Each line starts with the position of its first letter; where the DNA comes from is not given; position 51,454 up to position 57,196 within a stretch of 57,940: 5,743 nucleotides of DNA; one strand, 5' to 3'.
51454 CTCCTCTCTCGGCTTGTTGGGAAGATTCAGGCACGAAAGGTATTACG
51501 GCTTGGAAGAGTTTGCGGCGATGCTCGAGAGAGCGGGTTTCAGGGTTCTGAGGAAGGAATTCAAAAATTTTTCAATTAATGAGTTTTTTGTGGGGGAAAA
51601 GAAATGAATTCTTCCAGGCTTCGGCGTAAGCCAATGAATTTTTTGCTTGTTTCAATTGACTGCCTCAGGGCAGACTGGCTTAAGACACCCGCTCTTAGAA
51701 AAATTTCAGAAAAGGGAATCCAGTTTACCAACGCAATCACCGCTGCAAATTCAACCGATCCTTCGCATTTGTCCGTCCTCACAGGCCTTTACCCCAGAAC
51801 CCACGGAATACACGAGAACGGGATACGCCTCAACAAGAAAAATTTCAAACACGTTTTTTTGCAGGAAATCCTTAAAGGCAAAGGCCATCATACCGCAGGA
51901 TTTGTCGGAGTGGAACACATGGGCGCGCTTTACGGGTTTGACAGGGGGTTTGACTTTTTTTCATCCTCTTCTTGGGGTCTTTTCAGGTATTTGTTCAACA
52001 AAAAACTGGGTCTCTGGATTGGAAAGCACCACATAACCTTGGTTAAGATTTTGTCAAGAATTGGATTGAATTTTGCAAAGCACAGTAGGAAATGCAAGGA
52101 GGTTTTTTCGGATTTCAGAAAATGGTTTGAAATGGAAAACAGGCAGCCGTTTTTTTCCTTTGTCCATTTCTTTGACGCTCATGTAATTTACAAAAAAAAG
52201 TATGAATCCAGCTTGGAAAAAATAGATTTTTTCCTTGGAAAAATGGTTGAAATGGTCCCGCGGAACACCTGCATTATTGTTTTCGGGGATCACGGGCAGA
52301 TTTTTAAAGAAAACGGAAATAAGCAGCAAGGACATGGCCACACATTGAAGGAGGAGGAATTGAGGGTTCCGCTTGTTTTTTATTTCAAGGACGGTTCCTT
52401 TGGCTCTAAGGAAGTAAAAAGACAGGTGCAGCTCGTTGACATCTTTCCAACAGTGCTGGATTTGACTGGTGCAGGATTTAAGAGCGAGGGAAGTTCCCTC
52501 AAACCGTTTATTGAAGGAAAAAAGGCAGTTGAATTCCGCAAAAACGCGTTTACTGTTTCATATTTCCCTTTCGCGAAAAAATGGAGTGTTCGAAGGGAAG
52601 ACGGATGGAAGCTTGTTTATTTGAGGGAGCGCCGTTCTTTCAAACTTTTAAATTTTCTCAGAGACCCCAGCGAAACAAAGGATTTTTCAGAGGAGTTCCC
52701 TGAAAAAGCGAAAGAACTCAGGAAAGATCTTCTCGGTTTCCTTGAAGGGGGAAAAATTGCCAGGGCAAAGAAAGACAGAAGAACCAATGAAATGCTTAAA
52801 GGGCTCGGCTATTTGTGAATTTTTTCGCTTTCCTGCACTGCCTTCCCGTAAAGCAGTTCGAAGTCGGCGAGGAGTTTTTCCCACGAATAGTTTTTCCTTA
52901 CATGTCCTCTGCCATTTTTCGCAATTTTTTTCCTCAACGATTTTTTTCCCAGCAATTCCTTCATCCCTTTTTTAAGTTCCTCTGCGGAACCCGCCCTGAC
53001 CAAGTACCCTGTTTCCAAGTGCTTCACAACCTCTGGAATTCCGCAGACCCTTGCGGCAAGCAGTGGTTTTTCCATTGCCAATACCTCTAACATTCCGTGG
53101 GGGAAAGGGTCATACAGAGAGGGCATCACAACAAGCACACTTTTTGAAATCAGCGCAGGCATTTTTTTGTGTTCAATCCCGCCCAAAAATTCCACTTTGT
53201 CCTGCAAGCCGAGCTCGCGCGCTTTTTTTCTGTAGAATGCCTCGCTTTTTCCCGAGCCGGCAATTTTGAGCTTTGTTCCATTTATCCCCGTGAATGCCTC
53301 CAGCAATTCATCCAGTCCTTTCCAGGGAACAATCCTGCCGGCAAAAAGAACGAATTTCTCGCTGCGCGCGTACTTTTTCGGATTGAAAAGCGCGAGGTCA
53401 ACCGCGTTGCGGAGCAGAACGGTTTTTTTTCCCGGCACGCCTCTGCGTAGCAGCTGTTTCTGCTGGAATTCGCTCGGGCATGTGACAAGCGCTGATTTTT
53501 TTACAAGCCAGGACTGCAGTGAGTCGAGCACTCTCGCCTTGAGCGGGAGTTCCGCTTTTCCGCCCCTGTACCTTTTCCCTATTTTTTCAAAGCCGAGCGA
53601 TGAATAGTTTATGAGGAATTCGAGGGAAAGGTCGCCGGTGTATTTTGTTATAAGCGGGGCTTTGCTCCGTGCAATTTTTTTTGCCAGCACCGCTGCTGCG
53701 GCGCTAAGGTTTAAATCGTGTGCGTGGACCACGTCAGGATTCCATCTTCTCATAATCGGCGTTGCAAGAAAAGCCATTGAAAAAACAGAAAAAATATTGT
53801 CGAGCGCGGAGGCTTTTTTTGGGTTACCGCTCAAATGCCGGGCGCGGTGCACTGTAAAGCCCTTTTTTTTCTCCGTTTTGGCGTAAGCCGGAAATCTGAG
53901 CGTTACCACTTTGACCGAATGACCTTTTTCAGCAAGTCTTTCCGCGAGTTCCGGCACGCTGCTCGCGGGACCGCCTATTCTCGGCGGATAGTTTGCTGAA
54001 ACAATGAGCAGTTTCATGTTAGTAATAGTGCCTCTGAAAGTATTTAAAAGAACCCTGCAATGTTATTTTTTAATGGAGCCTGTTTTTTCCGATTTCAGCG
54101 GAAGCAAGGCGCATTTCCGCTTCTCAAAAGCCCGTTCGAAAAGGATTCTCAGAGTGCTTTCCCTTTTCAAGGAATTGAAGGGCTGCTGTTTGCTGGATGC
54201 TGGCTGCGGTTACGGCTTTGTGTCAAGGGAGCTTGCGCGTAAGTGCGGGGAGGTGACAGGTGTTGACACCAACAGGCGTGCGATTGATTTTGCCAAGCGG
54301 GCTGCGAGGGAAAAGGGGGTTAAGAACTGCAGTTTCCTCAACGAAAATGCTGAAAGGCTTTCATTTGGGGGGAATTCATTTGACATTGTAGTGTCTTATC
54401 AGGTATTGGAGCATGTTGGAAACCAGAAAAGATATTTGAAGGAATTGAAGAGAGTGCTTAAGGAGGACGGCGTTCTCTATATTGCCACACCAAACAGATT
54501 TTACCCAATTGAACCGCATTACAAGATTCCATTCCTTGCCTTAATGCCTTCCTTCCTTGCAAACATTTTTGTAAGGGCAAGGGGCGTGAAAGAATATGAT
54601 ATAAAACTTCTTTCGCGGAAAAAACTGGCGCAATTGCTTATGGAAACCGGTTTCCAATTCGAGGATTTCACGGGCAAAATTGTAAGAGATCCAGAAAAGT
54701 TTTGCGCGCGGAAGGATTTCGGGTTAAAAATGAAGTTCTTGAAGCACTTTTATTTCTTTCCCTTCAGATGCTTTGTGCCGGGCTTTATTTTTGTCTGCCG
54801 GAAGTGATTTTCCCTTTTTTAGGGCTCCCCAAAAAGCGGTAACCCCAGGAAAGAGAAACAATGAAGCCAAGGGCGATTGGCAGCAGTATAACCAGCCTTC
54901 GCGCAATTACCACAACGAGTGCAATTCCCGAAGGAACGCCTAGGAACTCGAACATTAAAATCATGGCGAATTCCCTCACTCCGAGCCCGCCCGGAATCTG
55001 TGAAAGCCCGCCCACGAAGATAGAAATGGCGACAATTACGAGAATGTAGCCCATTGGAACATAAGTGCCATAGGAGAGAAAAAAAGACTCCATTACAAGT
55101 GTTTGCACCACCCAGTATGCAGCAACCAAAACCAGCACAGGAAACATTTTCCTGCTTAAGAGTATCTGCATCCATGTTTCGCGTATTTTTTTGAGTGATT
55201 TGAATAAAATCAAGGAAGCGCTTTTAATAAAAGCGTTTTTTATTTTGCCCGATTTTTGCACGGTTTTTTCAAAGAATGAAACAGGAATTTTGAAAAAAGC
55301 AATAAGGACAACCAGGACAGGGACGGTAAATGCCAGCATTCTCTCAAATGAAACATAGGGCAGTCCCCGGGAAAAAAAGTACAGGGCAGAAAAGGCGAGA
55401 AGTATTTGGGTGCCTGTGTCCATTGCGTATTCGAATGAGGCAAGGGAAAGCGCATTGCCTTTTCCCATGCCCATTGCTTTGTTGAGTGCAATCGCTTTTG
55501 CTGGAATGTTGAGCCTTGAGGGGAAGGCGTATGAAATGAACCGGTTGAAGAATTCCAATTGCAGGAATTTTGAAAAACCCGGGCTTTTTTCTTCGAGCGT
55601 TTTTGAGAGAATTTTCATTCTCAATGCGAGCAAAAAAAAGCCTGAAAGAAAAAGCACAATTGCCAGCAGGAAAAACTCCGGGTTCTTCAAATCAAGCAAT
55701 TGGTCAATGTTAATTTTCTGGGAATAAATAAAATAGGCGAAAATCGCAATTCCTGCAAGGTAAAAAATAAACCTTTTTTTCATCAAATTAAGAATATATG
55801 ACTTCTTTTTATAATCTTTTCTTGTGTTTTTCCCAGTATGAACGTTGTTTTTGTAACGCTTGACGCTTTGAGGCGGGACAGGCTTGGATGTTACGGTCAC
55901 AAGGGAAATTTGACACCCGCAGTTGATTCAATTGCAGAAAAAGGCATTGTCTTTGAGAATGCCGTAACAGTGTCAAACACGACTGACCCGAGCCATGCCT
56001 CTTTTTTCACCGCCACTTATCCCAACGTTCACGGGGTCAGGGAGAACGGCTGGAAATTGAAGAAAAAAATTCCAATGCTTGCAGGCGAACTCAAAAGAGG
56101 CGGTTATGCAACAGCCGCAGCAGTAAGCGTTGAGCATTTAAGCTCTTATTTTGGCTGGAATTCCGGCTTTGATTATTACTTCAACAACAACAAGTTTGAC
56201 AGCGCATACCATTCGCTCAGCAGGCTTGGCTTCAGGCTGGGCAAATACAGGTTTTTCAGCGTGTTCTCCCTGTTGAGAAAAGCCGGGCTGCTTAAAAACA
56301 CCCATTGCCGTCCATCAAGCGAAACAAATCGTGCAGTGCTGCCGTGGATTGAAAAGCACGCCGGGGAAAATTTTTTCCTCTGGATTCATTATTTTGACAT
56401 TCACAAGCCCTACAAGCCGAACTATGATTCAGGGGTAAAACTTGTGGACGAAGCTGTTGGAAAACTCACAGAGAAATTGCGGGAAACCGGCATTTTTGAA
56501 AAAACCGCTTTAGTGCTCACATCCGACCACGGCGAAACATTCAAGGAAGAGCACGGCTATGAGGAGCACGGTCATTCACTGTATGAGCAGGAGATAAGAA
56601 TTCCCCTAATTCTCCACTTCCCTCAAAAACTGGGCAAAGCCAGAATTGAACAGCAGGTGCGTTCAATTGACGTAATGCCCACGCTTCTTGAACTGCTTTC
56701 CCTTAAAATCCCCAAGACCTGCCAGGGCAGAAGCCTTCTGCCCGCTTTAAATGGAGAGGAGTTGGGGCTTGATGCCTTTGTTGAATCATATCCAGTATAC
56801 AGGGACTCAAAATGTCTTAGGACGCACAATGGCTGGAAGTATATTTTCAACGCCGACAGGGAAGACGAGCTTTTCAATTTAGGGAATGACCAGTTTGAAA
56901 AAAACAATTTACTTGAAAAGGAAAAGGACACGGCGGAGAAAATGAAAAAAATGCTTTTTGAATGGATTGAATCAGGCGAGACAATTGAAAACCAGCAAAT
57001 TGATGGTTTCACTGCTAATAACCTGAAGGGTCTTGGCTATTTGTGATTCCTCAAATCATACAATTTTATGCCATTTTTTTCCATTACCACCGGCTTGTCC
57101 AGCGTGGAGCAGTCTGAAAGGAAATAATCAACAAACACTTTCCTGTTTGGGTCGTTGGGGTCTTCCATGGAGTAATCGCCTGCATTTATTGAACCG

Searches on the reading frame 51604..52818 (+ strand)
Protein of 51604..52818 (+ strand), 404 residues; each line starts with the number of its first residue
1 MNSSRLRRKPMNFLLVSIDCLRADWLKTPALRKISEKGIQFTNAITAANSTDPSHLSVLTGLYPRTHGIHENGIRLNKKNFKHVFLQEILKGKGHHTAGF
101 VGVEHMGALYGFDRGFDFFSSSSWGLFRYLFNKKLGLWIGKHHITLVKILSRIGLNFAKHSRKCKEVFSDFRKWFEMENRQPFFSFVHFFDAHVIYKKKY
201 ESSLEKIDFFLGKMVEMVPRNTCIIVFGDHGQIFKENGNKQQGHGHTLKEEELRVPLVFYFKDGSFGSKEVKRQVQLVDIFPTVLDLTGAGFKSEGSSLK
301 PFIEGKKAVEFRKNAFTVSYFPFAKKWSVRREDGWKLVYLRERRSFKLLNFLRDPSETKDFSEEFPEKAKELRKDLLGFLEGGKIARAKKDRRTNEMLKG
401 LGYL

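Call 26: search_protein_families(library=pfam, proteins=[window:51604-52818:+], max_evalue=0.00001)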
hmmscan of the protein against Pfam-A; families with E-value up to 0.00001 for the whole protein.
window:51604-52818:+ (404 aa): 3 families
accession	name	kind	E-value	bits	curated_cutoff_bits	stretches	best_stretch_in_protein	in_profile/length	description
PF00884.28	Sulfatase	-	8.7e-29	101.2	25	1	22-290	20-301/301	Sulfatase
PF01663.27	Phosphodiest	-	5.1e-16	59.6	23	1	14-85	2-77/342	Type I phosphodiesterase / nucleotide pyrophosphatase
PF16347.10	SGSH_C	-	4.4e-09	37.1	29.3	1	248-364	11-134/154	N-sulphoglucosamine sulphohydrolase, C-terminal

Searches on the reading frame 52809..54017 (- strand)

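Call 82: search_protein_families(library=pfam, proteins=[window:52809-54017:-], max_evalue=0.0001)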
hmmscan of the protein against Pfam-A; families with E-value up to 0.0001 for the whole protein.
window:52809-54017:- (402 aa): 7 families
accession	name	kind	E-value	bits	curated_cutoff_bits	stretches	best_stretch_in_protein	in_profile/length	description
PF00534.26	Glycos_transf_1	-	3.4e-38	131.3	26.4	1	218-370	13-170/172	Glycosyl transferases group 1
PF13692.12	Glyco_trans_1_4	-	9.1e-27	94.5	27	1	221-356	2-140/142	Glycosyl transferases group 1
PF13579.12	Glyco_trans_4_4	-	9.4e-22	78.5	29.7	1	15-204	1-157/158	Glycosyl transferase 4-like domain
PF13439.12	Glyco_transf_4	-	7.7e-21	75.3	28.5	1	14-209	1-169/170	Glycosyltransferase Family 4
PF08323.17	Glyco_transf_5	-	1.3e-09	38.5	22.7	1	2-116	1-150/239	Starch synthase catalytic domain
PF13524.12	Glyco_trans_1_2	-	1e-08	35.7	25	1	238-385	5-141/144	Glycosyl transferase-like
PF13477.12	Glyco_trans_4_2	-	3.8e-05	24.3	23.4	1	23-114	15-96/139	Glycosyl transferase 4-like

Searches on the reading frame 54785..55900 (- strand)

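Call 82: search_protein_families(library=pfam, proteins=[window:54785-55900:-], max_evalue=0.0001)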
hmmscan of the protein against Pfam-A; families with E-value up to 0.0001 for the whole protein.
window:54785-55900:- (371 aa): 1 family
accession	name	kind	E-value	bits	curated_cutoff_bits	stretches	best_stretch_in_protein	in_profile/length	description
PF03706.18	LPG_synthase_TM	-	7.1e-27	95.1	33.4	1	48-345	2-302/302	Lysylphosphatidylglycerol synthase TM region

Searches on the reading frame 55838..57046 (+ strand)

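Call 82: search_protein_families(library=pfam, proteins=[window:55838-57046:+], max_evalue=0.0001)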
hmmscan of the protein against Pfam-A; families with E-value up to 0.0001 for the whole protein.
window:55838-57046:+ (402 aa): 3 families
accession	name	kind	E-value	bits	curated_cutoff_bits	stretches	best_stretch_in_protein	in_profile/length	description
PF00884.28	Sulfatase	-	1.5e-41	143.1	25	1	2-287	2-299/301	Sulfatase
PF01663.27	Phosphodiest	-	7.9e-17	62.3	23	2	191-233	179-221/342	Type I phosphodiesterase / nucleotide pyrophosphatase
PF16347.10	SGSH_C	-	1.4e-14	55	29.3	1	238-373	2-148/154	N-sulphoglucosamine sulphohydrolase, C-terminal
